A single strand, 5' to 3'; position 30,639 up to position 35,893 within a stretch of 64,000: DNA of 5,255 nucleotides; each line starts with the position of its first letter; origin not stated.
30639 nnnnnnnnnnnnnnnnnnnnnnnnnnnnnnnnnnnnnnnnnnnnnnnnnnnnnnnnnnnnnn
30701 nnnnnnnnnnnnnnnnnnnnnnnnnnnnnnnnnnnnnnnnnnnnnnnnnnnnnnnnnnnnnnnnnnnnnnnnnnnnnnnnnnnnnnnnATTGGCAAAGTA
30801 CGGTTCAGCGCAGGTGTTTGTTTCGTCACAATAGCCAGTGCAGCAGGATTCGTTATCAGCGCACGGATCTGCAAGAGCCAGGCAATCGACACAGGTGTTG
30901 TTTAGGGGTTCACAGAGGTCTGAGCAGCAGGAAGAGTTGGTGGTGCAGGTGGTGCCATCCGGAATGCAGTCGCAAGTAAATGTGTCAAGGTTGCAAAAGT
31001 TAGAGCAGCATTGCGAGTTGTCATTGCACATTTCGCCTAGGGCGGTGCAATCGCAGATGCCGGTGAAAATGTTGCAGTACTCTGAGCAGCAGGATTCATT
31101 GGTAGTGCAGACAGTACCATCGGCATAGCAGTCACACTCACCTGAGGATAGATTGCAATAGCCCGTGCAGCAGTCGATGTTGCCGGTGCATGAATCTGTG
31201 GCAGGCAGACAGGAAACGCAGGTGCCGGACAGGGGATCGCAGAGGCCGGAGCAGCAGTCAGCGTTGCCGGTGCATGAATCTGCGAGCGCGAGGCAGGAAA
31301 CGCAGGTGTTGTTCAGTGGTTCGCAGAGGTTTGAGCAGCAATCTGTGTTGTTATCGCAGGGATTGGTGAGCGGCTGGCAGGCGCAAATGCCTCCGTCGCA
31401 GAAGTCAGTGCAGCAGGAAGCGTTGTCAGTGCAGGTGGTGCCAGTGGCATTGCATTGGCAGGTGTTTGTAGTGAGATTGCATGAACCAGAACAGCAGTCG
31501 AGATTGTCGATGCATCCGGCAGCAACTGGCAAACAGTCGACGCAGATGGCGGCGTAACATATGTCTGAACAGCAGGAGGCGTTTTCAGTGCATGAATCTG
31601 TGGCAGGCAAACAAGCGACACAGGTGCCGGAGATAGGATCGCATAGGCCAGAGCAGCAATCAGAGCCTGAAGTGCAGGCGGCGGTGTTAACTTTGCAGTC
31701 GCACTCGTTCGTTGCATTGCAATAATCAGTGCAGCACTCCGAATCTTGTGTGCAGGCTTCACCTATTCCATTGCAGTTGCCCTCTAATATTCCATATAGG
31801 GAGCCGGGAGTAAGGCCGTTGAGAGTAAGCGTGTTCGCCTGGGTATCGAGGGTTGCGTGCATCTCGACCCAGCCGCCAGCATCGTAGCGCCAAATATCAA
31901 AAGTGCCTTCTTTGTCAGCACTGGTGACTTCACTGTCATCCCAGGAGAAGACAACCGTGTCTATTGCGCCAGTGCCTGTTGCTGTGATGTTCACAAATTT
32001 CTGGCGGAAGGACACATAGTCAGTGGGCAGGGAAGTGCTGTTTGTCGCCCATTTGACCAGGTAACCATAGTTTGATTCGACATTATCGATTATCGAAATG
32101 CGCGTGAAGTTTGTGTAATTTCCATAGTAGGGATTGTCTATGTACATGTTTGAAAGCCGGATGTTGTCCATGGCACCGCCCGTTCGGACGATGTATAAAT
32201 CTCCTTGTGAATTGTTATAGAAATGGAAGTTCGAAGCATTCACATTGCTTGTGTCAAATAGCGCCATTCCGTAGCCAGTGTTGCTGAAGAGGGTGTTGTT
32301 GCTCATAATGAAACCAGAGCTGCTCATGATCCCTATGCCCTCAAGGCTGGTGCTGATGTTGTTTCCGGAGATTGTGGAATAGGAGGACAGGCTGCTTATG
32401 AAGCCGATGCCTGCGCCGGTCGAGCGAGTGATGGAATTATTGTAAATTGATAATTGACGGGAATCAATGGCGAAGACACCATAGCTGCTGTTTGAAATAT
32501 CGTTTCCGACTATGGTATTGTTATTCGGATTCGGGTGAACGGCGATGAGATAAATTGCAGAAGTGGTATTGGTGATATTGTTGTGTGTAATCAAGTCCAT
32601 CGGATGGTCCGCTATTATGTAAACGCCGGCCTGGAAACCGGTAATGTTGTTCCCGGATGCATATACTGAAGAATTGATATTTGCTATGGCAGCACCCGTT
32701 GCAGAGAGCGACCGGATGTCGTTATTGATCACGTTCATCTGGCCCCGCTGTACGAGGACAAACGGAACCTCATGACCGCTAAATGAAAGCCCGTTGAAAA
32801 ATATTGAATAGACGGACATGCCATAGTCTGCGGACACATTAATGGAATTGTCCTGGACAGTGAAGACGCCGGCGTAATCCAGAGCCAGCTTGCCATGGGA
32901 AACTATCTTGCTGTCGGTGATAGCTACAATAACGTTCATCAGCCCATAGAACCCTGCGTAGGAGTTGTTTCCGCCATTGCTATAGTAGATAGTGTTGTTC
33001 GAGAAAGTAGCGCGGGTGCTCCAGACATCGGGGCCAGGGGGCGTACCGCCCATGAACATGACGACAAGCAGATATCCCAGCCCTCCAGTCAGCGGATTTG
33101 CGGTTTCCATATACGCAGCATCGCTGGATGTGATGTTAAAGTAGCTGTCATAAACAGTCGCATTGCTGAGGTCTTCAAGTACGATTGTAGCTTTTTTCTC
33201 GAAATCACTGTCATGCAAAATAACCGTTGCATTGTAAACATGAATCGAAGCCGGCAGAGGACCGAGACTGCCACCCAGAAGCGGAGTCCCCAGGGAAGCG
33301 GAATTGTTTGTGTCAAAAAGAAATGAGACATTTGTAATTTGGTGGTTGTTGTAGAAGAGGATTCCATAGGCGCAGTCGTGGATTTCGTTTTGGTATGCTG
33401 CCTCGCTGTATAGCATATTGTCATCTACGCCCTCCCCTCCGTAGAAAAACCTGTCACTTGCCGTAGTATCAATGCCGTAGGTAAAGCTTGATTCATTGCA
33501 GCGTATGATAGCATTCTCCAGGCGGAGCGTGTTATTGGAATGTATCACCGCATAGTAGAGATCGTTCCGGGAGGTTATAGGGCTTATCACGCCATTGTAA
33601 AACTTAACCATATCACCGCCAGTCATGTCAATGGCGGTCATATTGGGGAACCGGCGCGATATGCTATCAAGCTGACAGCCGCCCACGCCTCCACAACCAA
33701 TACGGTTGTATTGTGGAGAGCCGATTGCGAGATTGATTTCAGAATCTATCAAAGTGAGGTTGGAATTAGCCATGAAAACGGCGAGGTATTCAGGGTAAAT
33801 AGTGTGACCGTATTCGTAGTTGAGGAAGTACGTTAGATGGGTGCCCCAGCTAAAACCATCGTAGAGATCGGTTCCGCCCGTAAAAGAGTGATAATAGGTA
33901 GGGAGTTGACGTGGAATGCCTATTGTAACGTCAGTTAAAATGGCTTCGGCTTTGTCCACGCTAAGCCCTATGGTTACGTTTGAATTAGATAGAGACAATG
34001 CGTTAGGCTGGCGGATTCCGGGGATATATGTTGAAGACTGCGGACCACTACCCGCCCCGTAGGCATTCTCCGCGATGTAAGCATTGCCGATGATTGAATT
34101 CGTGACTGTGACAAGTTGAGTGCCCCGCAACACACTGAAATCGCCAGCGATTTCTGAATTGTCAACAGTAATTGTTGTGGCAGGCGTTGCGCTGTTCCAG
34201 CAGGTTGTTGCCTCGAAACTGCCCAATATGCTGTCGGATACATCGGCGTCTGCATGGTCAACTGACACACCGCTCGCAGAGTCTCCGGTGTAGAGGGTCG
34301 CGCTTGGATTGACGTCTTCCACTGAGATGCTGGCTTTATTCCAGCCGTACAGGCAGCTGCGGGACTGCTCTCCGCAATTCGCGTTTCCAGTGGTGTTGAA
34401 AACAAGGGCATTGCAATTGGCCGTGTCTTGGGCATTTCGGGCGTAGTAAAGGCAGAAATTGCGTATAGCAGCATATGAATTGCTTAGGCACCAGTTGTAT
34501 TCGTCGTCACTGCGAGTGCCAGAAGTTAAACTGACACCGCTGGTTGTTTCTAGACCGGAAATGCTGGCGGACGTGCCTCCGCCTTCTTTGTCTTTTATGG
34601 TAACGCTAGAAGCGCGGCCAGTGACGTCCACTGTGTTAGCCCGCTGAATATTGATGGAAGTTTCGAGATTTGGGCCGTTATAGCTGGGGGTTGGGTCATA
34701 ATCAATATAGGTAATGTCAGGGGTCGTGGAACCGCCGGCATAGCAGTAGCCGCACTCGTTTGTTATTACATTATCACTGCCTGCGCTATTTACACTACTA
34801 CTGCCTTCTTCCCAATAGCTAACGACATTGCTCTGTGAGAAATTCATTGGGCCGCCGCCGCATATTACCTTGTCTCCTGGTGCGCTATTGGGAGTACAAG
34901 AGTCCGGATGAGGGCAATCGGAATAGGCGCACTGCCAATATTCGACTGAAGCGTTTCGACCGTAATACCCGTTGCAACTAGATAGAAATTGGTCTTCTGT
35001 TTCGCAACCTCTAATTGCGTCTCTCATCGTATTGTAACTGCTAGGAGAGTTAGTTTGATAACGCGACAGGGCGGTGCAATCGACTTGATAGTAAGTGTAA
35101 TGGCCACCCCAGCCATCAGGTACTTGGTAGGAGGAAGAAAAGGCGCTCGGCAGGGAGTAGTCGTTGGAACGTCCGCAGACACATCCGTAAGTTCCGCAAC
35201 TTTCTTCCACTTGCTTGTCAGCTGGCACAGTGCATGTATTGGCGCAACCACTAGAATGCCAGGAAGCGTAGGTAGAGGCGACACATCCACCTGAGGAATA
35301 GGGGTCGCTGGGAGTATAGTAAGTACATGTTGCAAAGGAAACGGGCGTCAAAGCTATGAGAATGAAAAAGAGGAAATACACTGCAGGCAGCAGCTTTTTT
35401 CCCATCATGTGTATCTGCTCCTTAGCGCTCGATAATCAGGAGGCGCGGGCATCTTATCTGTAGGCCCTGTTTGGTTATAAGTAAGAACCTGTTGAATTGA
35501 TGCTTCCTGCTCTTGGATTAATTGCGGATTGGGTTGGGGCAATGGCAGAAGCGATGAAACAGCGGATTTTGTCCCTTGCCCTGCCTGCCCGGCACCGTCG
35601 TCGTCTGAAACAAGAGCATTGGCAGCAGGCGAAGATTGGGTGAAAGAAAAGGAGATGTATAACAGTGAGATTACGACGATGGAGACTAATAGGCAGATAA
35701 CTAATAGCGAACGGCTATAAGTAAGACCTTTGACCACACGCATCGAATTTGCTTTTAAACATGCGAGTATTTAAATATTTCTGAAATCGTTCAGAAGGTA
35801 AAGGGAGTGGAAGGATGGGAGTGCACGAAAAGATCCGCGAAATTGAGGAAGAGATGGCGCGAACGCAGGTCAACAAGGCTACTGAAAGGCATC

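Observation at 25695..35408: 3237-aa secreted giant surface protein with beta-helix repeats, two Cys-module arrays and C-terminal membrane anchor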

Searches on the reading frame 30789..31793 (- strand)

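Call 27: search_protein_families(library=pfam, proteins=[window:30789-31793:-], max_evalue=10)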
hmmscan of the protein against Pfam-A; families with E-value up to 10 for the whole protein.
seq(335 aa): 1 family
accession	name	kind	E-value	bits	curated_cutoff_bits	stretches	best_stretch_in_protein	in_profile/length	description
PF11703.13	UPF0506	-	5.1e-07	30.4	23.2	5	55-84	29-58/59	UPF0506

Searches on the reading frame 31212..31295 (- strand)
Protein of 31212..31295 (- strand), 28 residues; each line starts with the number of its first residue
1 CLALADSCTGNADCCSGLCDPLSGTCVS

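Call 27: search_protein_families(library=pfam, proteins=[window:31212-31295:-], max_evalue=10)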
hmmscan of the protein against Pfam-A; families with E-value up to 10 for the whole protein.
seq(28 aa): 4 families
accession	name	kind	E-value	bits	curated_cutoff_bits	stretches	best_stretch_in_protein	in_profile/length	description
PF11703.13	UPF0506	-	0.0015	19.3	23.2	1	1-22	35-56/59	UPF0506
PF07740.17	Toxin_12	-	0.0024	18.9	21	1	1-18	2-19/30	Ion channel inhibitory toxin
PF08087.16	Toxin_18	-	0.11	13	24.3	1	7-26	9-28/31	Conotoxin O-superfamily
PF02950.22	Conotoxin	-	0.48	11.9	25.1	1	1-26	50-74/75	Conotoxin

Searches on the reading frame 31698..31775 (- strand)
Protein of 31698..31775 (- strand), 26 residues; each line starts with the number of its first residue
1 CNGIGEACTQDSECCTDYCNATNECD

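Call 36: search_solved_structures(query=A1, max_evalue=10, show_alignments=3)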
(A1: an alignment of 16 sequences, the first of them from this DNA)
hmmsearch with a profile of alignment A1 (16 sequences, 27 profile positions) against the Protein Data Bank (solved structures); distinct sequences matched with E-value up to 10: 31.
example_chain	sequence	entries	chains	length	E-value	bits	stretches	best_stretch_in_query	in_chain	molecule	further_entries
1emx_A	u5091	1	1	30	0.00042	23.4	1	3-19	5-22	HETEROPODATOXIN 2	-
1cnn_A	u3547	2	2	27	0.0025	20.9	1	1-25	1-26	OMEGA-CONOTOXIN MVIIC | OMEGA-CONOTOXIN M VII C (M SEVEN C)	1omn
6nk9_A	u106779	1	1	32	0.0035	20.5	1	1-25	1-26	Aca Toxin 1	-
8x91_X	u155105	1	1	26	0.0038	20.3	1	1-25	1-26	Omega-conotoxin MVIIC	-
5znu_A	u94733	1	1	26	0.004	20.3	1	1-25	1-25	Omega-conotoxin-like Bu8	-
5fzv_A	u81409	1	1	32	0.0055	19.8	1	1-26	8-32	Venom peptide U3-SYTX-Sth1a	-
1fyg_A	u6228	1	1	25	0.0059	19.7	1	1-25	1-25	OMEGA CONOTOXIN SO3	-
1mvj_A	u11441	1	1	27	0.016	18.4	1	1-25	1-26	SVIB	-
2km9_A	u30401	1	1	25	0.029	17.5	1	1-25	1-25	omega_conotoxin-FVIA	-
1hvw_A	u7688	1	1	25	0.036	17.2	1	1-26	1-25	OMEGA-ATRACOTOXIN-HV1A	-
6px7_A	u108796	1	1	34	0.073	16.2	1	1-26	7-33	Venom polypeptide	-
1axh_A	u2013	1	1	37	0.1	15.8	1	1-20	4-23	ATRACOTOXIN-HVI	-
5fzw_A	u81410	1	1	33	0.11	15.6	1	5-25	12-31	Venom peptide U3-SYTX-Sth1h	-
1tt3_A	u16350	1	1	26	0.12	15.5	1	1-25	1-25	Omega-conotoxin MVIIa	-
1dw4_A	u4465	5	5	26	0.16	15.2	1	1-25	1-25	OMEGA-CONOTOXIN MVIIA | MVIIA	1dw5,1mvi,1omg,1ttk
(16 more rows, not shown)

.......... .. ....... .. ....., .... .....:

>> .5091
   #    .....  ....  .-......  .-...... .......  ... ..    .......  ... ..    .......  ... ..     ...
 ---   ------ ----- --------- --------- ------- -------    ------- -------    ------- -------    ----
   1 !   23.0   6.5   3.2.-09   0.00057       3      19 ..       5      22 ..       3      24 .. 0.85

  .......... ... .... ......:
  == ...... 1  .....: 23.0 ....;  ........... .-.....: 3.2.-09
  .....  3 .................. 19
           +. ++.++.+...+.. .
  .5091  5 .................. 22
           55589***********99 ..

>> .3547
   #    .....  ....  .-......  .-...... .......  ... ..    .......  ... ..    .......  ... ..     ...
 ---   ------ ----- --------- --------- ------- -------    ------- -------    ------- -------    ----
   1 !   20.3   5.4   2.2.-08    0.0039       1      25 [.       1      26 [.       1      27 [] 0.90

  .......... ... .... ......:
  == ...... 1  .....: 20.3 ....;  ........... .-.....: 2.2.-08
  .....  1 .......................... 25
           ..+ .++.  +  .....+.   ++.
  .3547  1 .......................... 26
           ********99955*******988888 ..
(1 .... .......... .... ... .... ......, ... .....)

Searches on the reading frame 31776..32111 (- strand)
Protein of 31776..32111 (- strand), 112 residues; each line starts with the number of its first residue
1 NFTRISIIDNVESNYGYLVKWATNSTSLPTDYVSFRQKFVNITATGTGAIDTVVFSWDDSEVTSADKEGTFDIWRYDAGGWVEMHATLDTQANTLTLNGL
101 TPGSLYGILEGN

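Call 93: search_protein_families(library=pfam, proteins=[window:31776-32111:-], max_evalue=10)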
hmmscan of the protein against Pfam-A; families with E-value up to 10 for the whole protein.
seq(112 aa): 2 families
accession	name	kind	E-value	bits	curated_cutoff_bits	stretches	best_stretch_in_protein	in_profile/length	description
PF23383.1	Beta-prop_IFT140_1st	-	0.0034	16.6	27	1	40-91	95-146/406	IFT140 first beta-propeller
PF00041.27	fn3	-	0.0056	17.3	25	1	42-107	6-63/84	Fibronectin type III domain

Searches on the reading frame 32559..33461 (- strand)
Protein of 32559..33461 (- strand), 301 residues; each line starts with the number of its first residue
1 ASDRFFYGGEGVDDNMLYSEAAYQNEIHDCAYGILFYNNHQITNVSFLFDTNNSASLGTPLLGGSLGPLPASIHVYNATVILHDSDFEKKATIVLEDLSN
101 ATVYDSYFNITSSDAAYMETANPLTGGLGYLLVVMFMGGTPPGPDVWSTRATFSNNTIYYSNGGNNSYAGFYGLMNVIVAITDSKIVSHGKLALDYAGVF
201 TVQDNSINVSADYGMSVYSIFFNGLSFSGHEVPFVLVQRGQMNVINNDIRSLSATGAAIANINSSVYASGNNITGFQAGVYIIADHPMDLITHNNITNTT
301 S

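Call 93: search_protein_families(library=pfam, proteins=[window:32559-33461:-], max_evalue=10)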
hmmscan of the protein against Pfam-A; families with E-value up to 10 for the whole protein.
seq(301 aa): 0 families

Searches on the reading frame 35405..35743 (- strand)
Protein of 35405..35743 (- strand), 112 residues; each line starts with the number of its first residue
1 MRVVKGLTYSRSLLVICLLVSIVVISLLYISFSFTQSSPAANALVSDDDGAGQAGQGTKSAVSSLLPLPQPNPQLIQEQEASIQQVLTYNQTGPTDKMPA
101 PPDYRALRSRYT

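Call 7: search_protein_families(library=pfam, proteins=[window:35405-35743:-], max_evalue=0.01)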
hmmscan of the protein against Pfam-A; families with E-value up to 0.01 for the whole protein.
window:35405-35743:- (112 aa): 0 families

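Call 11: search_protein_families(library=ncbifam, proteins=[window:35405-35743:-], max_evalue=0.01)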
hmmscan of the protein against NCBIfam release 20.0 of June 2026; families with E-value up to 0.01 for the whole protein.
window:35405-35743:- (112 aa): 0 families
